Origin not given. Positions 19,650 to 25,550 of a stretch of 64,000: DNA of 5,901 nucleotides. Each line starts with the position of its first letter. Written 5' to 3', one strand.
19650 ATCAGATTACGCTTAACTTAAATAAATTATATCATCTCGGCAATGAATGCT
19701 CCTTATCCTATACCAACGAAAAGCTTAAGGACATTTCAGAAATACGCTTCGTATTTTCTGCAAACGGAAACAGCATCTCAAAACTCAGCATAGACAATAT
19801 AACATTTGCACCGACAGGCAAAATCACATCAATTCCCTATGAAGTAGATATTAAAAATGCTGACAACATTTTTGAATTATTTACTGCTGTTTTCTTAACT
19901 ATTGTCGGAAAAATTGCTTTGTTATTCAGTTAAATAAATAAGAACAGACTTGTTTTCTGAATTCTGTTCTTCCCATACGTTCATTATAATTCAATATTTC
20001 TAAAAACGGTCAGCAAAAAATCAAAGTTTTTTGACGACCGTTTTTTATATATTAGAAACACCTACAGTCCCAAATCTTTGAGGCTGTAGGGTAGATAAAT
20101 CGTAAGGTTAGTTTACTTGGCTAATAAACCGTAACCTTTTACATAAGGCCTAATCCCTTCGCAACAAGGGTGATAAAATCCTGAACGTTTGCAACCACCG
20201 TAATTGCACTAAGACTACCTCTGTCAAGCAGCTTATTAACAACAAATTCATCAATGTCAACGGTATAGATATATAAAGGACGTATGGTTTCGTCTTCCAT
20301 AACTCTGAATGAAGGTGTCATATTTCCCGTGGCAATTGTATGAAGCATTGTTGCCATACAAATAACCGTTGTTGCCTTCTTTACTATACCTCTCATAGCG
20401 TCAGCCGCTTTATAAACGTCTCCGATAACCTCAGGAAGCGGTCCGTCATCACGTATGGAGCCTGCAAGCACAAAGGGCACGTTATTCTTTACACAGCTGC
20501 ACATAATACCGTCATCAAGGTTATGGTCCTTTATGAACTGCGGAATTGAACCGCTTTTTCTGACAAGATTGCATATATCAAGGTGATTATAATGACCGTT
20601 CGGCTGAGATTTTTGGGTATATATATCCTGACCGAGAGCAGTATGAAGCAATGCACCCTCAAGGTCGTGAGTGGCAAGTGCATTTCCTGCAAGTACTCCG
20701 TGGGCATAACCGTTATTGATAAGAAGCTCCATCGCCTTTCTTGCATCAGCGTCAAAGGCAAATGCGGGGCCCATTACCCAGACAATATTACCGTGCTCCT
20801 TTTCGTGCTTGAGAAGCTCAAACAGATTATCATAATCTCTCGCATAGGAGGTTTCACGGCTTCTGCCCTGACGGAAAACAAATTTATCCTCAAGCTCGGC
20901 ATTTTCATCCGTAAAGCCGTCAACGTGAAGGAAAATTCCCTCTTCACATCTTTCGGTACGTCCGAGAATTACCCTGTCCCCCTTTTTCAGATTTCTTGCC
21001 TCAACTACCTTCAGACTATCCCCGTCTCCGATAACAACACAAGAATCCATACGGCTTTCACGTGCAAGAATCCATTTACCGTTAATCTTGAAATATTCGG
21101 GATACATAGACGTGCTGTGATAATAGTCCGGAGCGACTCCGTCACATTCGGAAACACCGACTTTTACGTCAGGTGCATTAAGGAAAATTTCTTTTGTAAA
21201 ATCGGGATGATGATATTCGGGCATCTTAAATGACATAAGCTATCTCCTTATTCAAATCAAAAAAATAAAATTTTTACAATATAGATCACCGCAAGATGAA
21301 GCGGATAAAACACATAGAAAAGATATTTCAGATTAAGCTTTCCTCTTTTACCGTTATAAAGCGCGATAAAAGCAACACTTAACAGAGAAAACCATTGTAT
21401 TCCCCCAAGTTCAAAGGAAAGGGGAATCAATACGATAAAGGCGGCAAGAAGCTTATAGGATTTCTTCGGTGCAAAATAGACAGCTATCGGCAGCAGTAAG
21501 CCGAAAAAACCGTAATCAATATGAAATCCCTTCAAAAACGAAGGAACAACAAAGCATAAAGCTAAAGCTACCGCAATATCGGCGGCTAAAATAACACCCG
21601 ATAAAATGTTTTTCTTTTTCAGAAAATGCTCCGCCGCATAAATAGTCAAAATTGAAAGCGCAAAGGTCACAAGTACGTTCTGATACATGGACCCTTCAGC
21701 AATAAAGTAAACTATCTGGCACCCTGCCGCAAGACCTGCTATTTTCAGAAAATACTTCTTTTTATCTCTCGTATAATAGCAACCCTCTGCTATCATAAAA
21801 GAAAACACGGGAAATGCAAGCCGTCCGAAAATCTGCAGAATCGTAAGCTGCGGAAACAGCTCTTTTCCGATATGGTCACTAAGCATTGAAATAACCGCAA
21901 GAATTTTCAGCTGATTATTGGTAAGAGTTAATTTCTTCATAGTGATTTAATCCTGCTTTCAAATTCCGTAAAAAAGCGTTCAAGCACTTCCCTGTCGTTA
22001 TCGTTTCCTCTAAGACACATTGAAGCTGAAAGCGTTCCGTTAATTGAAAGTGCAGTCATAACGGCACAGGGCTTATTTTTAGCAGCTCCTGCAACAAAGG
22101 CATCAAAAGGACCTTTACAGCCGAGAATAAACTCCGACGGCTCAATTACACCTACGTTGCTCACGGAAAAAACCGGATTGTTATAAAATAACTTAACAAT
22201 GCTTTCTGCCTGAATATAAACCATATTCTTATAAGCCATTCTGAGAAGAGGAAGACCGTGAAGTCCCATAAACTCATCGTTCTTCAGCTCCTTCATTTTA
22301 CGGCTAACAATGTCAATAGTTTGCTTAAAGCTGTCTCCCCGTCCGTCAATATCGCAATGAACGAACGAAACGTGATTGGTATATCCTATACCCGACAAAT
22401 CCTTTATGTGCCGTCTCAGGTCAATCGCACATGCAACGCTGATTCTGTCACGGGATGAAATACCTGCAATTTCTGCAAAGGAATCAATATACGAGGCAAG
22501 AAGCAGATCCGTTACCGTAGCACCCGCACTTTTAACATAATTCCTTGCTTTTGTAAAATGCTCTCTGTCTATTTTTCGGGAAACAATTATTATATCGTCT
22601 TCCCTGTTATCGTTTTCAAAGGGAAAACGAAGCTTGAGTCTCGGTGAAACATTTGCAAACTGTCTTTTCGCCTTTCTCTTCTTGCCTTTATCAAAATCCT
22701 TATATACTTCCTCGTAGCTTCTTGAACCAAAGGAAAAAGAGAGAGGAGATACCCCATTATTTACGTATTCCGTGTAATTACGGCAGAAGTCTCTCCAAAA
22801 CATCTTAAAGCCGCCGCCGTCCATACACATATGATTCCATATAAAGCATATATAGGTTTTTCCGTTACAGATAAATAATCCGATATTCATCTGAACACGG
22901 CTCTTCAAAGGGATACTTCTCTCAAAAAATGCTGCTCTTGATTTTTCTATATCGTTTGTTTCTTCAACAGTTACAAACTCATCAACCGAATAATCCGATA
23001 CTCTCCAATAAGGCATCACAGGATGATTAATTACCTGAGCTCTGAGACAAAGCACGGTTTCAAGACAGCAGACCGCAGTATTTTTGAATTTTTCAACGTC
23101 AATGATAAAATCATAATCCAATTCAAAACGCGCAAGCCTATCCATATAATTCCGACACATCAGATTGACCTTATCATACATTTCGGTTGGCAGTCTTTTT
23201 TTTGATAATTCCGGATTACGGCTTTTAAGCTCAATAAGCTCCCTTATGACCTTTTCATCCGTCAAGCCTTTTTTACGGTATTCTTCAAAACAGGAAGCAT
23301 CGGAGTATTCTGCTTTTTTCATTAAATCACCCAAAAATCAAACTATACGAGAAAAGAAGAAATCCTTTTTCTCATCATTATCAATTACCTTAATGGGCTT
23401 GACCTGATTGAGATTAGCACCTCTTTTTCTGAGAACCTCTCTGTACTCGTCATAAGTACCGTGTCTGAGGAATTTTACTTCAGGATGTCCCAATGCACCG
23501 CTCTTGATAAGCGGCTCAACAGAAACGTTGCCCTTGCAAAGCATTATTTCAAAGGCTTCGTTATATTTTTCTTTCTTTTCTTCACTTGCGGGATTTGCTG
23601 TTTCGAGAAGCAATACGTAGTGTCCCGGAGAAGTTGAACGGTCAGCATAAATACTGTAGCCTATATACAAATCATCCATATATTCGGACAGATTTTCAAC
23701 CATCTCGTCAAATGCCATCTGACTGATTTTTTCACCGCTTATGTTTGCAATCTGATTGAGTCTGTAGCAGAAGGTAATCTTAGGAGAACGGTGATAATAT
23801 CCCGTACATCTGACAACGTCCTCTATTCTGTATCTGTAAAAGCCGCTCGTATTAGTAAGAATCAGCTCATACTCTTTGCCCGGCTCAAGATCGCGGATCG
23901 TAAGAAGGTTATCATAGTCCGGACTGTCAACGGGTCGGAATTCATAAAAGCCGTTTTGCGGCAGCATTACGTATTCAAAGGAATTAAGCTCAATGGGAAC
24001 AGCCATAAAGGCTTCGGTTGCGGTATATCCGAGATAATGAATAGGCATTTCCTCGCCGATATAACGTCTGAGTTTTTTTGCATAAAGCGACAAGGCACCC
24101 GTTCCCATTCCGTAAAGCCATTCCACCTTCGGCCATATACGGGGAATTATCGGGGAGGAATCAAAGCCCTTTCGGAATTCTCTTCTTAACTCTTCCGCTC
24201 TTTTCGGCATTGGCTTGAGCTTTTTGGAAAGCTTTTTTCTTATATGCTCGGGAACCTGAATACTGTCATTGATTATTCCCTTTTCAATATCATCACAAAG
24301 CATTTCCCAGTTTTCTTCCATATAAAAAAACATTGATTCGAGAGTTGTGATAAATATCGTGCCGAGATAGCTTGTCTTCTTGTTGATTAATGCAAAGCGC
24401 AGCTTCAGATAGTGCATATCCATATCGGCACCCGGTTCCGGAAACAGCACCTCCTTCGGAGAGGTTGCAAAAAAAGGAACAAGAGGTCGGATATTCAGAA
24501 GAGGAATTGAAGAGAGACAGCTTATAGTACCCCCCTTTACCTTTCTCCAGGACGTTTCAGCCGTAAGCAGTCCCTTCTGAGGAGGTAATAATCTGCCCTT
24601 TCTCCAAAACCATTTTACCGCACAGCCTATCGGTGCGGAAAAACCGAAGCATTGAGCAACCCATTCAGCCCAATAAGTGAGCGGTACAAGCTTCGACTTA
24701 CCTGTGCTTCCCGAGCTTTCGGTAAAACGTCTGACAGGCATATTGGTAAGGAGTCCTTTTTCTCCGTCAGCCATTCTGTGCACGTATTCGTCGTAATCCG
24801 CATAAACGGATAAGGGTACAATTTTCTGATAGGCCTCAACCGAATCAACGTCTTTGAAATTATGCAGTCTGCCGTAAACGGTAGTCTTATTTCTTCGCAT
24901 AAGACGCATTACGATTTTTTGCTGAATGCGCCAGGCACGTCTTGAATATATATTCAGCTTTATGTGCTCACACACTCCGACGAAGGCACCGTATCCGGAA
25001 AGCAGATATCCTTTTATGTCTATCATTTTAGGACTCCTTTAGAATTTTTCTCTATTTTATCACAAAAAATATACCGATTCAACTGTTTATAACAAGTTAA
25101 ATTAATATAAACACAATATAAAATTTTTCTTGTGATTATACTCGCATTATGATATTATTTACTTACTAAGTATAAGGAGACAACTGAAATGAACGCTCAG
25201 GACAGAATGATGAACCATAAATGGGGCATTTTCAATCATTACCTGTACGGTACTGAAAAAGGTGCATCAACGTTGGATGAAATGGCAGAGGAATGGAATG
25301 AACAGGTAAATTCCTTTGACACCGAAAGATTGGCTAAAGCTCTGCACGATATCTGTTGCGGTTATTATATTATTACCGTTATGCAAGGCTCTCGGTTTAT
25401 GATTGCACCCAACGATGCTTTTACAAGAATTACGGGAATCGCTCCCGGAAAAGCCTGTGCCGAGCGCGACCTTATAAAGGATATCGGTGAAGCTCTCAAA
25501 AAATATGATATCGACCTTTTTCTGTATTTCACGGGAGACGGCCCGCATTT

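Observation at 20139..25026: Tight four-gene operon: bacterial GH3 adenylating enzyme, stand-alone condensation-like acyltransferase, TraX membrane protein and LOR/SDH-like enzyme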

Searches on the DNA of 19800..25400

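Call 75: search_rna_families(source=window, start=19800, end=25400, threshold=evalue, max_evalue=1)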
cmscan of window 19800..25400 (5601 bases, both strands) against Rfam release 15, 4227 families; matches with E-value up to 1: 1.
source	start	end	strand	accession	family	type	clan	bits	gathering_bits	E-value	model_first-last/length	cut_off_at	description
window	19996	20100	-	RF03155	TD-1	Cis-reg;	CL00124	25.7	64.5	0.45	1-120/120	no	TD-1 RNA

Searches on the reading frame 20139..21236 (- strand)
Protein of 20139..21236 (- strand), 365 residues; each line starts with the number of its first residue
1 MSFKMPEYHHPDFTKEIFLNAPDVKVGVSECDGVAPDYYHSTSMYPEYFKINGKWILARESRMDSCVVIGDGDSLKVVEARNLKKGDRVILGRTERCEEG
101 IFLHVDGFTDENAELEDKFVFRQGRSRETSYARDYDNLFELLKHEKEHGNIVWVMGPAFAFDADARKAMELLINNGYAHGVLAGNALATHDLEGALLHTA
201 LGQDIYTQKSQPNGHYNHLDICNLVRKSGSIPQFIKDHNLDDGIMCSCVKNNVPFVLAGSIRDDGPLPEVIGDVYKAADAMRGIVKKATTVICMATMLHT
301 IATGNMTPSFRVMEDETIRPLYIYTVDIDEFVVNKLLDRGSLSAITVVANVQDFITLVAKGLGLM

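Call 3: search_protein_families(library=pfam, proteins=[window:20139-21236:-], max_evalue=0.1)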
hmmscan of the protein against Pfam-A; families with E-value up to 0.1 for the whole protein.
window:20139-21236:- (365 aa): 2 families
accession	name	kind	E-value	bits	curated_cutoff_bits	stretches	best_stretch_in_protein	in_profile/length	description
PF21570.3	ArgZ-like_C_2nd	-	2.1e-63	214.2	27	1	141-356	7-211/213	Arginine dihydrolase ArgZ-like, C-terminal, Rossmann fold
PF21571.2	ArgZ-like_C_1st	-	6.8e-06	26.4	27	1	49-93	4-49/84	Arginine dihydrolase ArgZ-like, C-terminal, first region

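Call 4: search_protein_families(library=ncbifam, proteins=[window:20139-21236:-], max_evalue=0.1)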
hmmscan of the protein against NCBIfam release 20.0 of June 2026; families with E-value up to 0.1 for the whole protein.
window:20139-21236:- (365 aa): 3 families
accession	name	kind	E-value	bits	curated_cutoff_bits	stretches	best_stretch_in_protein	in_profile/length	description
NF052526.1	ODC_var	equivalog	9.9e-186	616.8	440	1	1-363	1-362/364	putative NPN-dependent ornithine cyclodeaminase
TIGR00300.1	TIGR00300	equivalog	3.5e-76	256.7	410.8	1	23-361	80-403/407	ornithine cyclodeaminase, nickel-pincer nucleotide-dependent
NF052231.1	bifunc_ArgZ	exception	3.7e-64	217.1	1025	1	23-362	364-692/696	bifunctional arginine dihydrolase/ornithine cyclodeaminase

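Call 12: search_solved_structures(query=window:20139-21236:-, max_evalue=0.01)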
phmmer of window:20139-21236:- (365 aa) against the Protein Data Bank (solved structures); distinct sequences matched with E-value up to 0.01: 4.
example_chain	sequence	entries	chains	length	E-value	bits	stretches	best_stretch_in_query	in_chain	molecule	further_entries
3c2q_A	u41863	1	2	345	1.5e-55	191.8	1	31-362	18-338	Uncharacterized conserved protein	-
6juy_A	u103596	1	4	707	7.7e-53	182.9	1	31-362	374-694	Sll1336 protein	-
6lrh_A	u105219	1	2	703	5.9e-49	170.1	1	24-362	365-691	Alr4995 protein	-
6lrf_A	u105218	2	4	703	5.9e-49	170.1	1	24-362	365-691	Alr4995 protein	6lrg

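Call 76: search_protein_families(library=padloc, proteins=[window:20139-21236:-], max_evalue=0.01)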
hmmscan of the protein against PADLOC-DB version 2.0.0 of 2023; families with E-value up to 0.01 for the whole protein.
window:20139-21236:- (365 aa): 0 families
